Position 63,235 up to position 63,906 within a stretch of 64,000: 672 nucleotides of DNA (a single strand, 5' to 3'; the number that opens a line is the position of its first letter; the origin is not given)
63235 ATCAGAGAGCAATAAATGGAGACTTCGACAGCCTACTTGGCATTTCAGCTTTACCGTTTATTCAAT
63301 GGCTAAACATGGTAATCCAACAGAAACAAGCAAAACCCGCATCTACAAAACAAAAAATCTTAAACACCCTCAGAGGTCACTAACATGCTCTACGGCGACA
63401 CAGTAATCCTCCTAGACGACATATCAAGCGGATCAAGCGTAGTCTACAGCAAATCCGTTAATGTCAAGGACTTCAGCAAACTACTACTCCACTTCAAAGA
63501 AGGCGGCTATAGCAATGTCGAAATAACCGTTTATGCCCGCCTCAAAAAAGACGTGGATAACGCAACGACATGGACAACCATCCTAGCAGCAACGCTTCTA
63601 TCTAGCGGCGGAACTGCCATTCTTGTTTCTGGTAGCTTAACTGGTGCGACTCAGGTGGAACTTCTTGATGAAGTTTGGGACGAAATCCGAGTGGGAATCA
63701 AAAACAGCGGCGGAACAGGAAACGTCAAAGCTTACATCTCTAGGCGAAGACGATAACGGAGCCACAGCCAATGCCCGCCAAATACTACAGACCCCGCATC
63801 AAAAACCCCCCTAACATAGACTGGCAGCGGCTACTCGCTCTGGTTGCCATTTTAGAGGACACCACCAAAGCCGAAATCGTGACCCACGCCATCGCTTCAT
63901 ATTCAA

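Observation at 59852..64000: Virus/plasmid-like module: TM-anchored P-loop ATPase plus a translationally coupled string of small unknown ORFs with RHH-type regulators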

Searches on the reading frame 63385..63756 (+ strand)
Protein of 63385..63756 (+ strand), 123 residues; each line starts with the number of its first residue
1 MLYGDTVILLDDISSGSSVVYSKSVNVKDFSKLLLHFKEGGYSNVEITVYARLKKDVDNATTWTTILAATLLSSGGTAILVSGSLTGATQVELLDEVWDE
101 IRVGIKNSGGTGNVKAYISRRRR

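Call 5: search_protein_families(library=pfam, proteins=[window:63385-63756:+], max_evalue=1)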
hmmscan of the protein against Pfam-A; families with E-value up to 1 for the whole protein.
window:63385-63756:+ (123 aa): 0 families

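Call 9: search_protein_families(library=phrogs, proteins=[window:63385-63756:+], max_evalue=1)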
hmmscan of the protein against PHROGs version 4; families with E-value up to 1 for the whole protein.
window:63385-63756:+ (123 aa): 5 families
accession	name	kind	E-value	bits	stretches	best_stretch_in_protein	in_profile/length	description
phrog_12860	-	unknown function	0.0036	18.2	1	37-84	72-117/147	-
phrog_5707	-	unknown function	0.048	14.6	1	22-89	29-95/134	-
phrog_13462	-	unknown function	0.055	14.4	1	2-55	4-53/76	-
phrog_35812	-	unknown function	0.061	14.5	1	11-39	19-48/50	-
phrog_34297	-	unknown function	0.078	12.5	1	4-64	232-292/484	-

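Call 10: search_protein_families(library=ncbifam, proteins=[window:63385-63756:+], max_evalue=1)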
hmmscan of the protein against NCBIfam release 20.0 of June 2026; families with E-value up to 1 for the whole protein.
window:63385-63756:+ (123 aa): 1 family
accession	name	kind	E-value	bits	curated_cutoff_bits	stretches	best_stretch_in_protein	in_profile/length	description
NF045642.2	HdxyAspAldBhcC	equivalog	0.036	13.1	690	1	47-104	199-256/387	3-hydroxy-D-aspartate aldolase BhcC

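Call 11: find_encoding_contigs(protein=window:63385-63753:+, flank=10000, max_places=10)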
Protein window:63385-63753:+ (123 aa): 1 contig read that carries it; 1 place shown.
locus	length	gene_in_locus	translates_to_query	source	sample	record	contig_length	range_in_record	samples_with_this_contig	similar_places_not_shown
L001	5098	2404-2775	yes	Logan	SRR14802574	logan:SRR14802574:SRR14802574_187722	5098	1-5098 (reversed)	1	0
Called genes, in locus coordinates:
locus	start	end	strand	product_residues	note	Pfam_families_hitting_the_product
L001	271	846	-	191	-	-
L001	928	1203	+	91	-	-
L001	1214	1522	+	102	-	-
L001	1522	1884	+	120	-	-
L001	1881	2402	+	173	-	-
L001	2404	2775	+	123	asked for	-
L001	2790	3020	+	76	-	-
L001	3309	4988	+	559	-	-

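Call 20: search_protein_families(library=pfam, proteins=[L001:3309-4985:+, L001:3023-3319:+, L001:2790-3017:+], max_evalue=0.1)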
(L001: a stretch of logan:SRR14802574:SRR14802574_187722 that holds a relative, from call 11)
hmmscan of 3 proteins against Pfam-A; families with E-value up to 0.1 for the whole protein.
L001:3309-4985:+ (559 aa): 3 families
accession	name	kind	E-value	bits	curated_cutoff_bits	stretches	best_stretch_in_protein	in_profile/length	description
PF13592.12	HTH_33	-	8.3e-05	22.6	25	1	470-503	7-40/60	Winged helix-turn helix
PF01498.24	HTH_Tnp_Tc3_2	-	0.038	14.7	31.5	1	469-504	15-49/72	Transposase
PF13401.12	AAA_22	-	0.055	14.2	27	0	279-307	86-112/130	AAA domain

L001:3023-3319:+ (99 aa): 1 family
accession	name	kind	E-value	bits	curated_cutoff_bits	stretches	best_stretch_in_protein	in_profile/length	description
PF21134.2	T4_UVSX_C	-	0.014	15.9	27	1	68-90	36-58/65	Bacteriophage T4, Recombination and repair protein, C-terminal domain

L001:2790-3017:+ (76 aa): 2 families
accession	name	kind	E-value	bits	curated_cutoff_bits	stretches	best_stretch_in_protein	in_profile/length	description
PF02710.19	Hema_HEFG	-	0.029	15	25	1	41-74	29-62/155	Hemagglutinin domain of haemagglutinin-esterase-fusion glycoprotein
PF23432.1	DUF7118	-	0.053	13.1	27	1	41-67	229-254/357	Domain of unknown function (DUF7118)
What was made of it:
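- On pRN-type and other plasmid replication modules: Pfam gives only sub-threshold HTH_33 and AAA_22 for p559 (call 20).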

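Call 30: find_homologous_proteins(query=window:63385-63753:+, max_evalue=0.01)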
Query window:63385-63753:+ (123 aa): 4 proteins with E <= 0.01 among 24 candidates.
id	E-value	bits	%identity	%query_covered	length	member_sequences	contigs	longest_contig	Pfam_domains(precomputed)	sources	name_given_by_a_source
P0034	9.5e-71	253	100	100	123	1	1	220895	-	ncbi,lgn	-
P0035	9.5e-62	224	87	100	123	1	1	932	-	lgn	-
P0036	3.1e-40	155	63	100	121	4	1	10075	-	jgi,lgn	-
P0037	2.4e-18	85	45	100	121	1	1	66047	-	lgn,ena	-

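Call 31: find_encoding_contigs(protein=P0036, flank=10000, max_places=3)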
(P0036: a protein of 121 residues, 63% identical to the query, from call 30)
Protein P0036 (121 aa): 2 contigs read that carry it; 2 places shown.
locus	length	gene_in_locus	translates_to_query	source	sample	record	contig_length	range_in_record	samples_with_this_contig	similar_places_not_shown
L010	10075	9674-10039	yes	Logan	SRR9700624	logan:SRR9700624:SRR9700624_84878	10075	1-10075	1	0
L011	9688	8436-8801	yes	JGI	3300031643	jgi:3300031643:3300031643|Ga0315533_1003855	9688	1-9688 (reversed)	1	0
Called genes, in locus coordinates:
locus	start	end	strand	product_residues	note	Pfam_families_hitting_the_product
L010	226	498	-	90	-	-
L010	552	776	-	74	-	-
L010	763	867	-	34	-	-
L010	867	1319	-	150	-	-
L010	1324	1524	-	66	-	-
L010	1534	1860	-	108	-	-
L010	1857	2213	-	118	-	-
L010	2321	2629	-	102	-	PF14947:HTH_45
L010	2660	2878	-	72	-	-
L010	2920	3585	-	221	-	PF04233:Phage_Mu_F (faint)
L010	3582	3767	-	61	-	-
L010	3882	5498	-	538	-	PF04860:Phage_portal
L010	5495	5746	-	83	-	-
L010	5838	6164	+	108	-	-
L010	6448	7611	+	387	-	-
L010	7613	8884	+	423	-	-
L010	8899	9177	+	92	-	-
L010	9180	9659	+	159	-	-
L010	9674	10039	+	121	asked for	-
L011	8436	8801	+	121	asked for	-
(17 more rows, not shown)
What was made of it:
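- On Phage/virus satellites (PICI, P4, pSSVx-like): p123 is 63% identical to a head-tailed virus gene (calls 30, 31).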

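Call 32: find_encoding_contigs(protein=P0037, flank=10000, max_places=3)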
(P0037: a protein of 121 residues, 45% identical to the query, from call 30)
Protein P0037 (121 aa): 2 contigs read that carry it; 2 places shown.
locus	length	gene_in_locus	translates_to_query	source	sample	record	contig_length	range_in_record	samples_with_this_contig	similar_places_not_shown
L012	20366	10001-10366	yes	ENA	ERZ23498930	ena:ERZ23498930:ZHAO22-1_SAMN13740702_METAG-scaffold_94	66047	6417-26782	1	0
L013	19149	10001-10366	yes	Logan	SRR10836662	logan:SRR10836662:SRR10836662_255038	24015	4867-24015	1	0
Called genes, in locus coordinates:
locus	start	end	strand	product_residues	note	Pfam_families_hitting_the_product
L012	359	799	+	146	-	-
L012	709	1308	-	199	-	PF13489:Methyltransf_23, PF08241:Methyltransf_11, PF08242:Methyltransf_12, PF13847:Methyltransf_31 (weak)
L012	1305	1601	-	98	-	PF14947:HTH_45 (weak)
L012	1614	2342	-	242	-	PF00535:Glycos_transf_2 (faint), PF13704:Glyco_tranf_2_4 (faint)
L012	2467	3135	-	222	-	-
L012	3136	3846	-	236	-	PF00535:Glycos_transf_2, PF10111:Glyco_tranf_2_2 (faint)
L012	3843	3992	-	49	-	-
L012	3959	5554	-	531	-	PF04860:Phage_portal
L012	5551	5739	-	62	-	-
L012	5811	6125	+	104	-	-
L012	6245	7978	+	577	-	PF14550:Peptidase_S78_2, PF20223:DUF6582 (weak)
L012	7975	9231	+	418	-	-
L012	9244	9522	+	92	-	-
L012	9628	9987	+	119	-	-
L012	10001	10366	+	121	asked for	-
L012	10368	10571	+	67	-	-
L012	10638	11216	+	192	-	-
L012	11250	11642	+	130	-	-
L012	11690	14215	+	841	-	-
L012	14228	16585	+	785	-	-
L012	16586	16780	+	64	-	-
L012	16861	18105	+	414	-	PF13229:Beta_helix (faint)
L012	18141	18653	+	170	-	-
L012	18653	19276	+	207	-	PF24163:HCP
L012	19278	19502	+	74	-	-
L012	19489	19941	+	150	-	-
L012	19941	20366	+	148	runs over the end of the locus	-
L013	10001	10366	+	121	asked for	-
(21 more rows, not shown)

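Call 57: search_solved_structures(query=L001:3309-4985:+, max_evalue=1, show_alignments=1)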
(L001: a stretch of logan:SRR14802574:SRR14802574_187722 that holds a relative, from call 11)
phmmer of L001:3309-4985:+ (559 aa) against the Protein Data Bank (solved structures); distinct sequences matched with E-value up to 1: 1.
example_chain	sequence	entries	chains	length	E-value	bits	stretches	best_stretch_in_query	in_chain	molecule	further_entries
5u1o_A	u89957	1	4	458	0.81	11.2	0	158-222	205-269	Glutathione reductase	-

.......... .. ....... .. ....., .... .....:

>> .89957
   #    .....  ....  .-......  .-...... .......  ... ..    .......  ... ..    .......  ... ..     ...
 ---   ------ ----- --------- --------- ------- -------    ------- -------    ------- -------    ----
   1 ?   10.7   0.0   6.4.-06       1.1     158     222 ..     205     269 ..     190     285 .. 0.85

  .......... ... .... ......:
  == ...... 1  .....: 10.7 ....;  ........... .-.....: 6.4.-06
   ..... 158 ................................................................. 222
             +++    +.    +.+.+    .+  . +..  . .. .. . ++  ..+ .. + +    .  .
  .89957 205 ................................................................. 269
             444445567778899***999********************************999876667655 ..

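Call 58: search_solved_structures(query=window:63385-63753:+, max_evalue=10)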
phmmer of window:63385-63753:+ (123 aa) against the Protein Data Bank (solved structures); distinct sequences matched with E-value up to 10: 3.
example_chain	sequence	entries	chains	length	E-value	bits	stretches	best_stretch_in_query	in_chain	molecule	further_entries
6rfl_Y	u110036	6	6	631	0.1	16.4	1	14-100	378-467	Nucleoside triphosphate phosphohydrolase-I | Nucleoside triphosphatase I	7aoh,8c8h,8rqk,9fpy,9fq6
3ty7_A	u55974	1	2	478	1.2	13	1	26-114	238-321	Putative aldehyde dehydrogenase SAV2122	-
6vl6_B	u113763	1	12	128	1.6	12.6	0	36-67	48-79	T33_dn2B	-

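Call 70: search_protein_families(library=phrogs, proteins=[L001:3309-4985:+, L001:3023-3319:+], max_evalue=0.05)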
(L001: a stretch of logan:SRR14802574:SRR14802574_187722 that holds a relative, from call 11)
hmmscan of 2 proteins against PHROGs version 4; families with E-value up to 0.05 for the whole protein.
L001:3309-4985:+ (559 aa): 0 families

L001:3023-3319:+ (99 aa): 0 families

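Call 81: search_protein_families(library=pfam, proteins=[L001:2790-3017:+], max_evalue=5)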
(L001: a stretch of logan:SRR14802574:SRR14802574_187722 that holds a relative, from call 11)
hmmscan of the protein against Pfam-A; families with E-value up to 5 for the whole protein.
L001:2790-3017:+ (76 aa): 2 families
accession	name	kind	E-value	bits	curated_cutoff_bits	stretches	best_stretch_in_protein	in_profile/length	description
PF02710.19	Hema_HEFG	-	0.029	15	25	1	41-74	29-62/155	Hemagglutinin domain of haemagglutinin-esterase-fusion glycoprotein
PF23432.1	DUF7118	-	0.053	13.1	27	1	41-67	229-254/357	Domain of unknown function (DUF7118)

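Call 82: search_protein_representatives(alignment_id=A4)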
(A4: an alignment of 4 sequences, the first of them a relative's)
Query: 4 sequences, 121 profile positions. Proteins with E-value up to 0.001 (for the whole library): 11; up to 1e-10: 3; up to 1e-30: 2. The best 11 are listed.
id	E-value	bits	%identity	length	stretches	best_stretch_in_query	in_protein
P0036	1.4e-61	222.2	-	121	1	1-121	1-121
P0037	7.6e-60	216.6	-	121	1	1-121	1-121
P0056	7.3e-14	68.2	-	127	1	1-119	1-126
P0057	1.3e-10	57.7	-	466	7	78-111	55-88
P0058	2.6e-08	50.3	-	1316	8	76-116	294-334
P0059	4.5e-07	46.3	-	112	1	3-121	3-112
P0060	2.9e-06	43.7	-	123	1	8-119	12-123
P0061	3.6e-05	40.2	-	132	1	6-120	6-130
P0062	4.6e-05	39.8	-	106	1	9-120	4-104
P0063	1.5e-04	38.1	-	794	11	70-115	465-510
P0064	4.0e-04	36.8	-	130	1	8-121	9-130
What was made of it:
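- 63385..63756 (+): 123-aa accessory gene shared with head-tailed viruses. In those viruses it occupies a position typical of neck or head-accessory genes. Only 11 hits in 1.84 billion representatives (call 82).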

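Call 84: search_protein_families(library=phrogs, alignment_id=A5, max_evalue=0.01)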
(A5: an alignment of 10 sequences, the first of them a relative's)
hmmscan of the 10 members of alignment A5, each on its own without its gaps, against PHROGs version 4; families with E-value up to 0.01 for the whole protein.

A. member 1, P0034 (123 aa): 1 family
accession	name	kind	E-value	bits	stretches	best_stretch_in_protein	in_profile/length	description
phrog_12860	-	unknown function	0.0036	18.2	1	37-84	72-117/147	-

B. families by the number of members that match (of 10 scanned): 1 family
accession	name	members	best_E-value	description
phrog_12860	-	1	0.0036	-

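Call 85: search_solved_structures(query=A5, max_evalue=10, show_alignments=1)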
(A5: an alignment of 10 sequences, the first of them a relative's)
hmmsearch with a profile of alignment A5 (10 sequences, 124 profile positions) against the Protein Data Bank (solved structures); distinct sequences matched with E-value up to 10: 14.
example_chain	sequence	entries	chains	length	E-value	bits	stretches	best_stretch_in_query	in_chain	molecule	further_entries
7ax7_A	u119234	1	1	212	0.021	18.3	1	13-82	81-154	Endo-1,4-beta-xylanase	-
1qys_A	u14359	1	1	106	0.79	13.1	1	30-59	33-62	TOP7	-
2omu_A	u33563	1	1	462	1.4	12.4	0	58-107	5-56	Internalin-A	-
8vse_A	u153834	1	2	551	1.4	12.4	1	63-120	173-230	Receptor-type tyrosine-protein phosphatase C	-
2omz_A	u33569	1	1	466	1.5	12.3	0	57-107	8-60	Internalin-A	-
2omv_A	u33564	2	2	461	1.5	12.2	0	58-107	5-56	Internalin-A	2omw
1o6s_A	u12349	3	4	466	1.7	12.1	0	57-107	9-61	INTERNALIN A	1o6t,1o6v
8h62_A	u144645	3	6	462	1.8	12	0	57-107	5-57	Internalin A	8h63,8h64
2omt_A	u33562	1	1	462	1.9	11.9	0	58-107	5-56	Internalin-A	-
5xcb_A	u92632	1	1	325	2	11.9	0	22-101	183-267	Probable surface protein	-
2omx_A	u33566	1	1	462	2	11.9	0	58-107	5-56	Internalin-A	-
2omy_A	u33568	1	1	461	2.1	11.8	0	58-107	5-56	Internalin-A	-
9vo4_A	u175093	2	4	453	6.9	10.1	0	7-31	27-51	Probable surface protein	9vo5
5xcc_A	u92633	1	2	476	7.5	10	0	7-31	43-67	Probable surface protein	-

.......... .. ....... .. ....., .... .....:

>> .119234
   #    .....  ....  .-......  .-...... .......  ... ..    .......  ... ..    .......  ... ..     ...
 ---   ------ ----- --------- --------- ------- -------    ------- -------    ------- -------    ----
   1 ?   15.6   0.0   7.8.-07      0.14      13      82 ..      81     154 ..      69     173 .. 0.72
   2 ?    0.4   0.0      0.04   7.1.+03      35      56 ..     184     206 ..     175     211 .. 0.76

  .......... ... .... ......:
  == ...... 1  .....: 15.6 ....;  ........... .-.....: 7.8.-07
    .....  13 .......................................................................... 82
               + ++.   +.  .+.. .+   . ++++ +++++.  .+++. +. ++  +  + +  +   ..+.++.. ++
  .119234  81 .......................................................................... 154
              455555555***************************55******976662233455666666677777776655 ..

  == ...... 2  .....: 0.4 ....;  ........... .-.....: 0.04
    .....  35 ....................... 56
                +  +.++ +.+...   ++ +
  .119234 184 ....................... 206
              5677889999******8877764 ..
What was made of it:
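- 63385..63756 (+): No PDB or PHROG match (calls 58, 84, 85).
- Tried and rejected: The p123 profile against PDB and PHROGs (calls 84, 85).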

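Call 86: search_protein_families(library=phrogs, proteins=[L012:7975-9228:+, L012:9244-9519:+, L012:9628-9984:+, L012:10368-10568:+, L012:10638-11213:+, L012:11250-11639:+, L012:11690-14212:+, L010:9180-9656:+, L010:7613-8881:+, L010:6448-7608:+], max_evalue=0.01)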
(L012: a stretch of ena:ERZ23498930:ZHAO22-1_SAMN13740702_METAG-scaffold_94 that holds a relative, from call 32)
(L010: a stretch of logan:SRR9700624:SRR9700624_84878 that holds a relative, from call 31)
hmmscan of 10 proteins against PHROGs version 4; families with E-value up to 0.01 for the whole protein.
L012:7975-9228:+ (418 aa): 2 families
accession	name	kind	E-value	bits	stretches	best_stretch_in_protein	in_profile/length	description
phrog_24667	-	head and packaging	1.7e-29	104.3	1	75-415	111-456/457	major head protein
phrog_9953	-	head and packaging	3.5e-05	24.3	1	267-412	194-326/329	major head protein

L012:9244-9519:+ (92 aa): 0 families

L012:9628-9984:+ (119 aa): 0 families

L012:10368-10568:+ (67 aa): 0 families

L012:10638-11213:+ (192 aa): 0 families

L012:11250-11639:+ (130 aa): 0 families

L012:11690-14212:+ (841 aa): 0 families

L010:9180-9656:+ (159 aa): 0 families

L010:7613-8881:+ (423 aa): 1 family
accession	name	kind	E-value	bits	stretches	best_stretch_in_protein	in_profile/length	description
phrog_24667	-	head and packaging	1.2e-26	94.9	1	71-420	101-456/457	major head protein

L010:6448-7608:+ (387 aa): 1 family
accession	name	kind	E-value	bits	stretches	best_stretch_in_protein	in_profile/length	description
phrog_32381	-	unknown function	0.0018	18.8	1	8-99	36-130/254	-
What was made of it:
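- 63385..63756 (+): Homologues P0036 (63% identical) and P0037 (45%) lie two genes downstream of the major head protein (phrog_24667, E 1.7e-29) in portal, protease and tape-measure modules (calls 30, 31, 32, 86).
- p123 is 63% identical to a gene two genes downstream of the major head protein gene in head-tailed viruses (calls 30, 31, 86).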

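Call 96: search_dna_similar(query=L001:3309-4985:+, collection=plasmids, mode=protein, max_evalue=0.01, max_rows=12)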
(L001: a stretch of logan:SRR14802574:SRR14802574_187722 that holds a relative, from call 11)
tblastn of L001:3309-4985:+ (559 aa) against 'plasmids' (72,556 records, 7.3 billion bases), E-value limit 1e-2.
Records with a match: 4; places in all: 4; records where one place covers at least 80% of the query: 0.
Best place of each record, by identity: <60% 4.
By first word of the organism name: Thermus 2; Sulfolobus 1; Nonomuraea 1.
By predicted mobility (MOB-suite, as given by PLSDB): non-mobilizable 4.
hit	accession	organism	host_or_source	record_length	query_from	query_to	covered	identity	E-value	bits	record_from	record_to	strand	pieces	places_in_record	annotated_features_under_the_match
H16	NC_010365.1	Sulfolobus islandicus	hot spring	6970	193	396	36%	26.9%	3e-6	58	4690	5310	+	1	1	hypothetical protein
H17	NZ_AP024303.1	Thermus thermophilus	-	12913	189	393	37%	23.3%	3e-5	55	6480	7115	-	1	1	toprim domain-containing protein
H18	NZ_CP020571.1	Thermus aquaticus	cell culture,DSMZ culture collection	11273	189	393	37%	21.8%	3e-3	48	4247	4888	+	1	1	toprim domain-containing protein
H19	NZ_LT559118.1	Nonomuraea gerenzanensis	-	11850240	216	376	29%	26.8%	5e-6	57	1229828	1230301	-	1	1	none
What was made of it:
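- The replication protein is pRN RepA-like (call 96).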
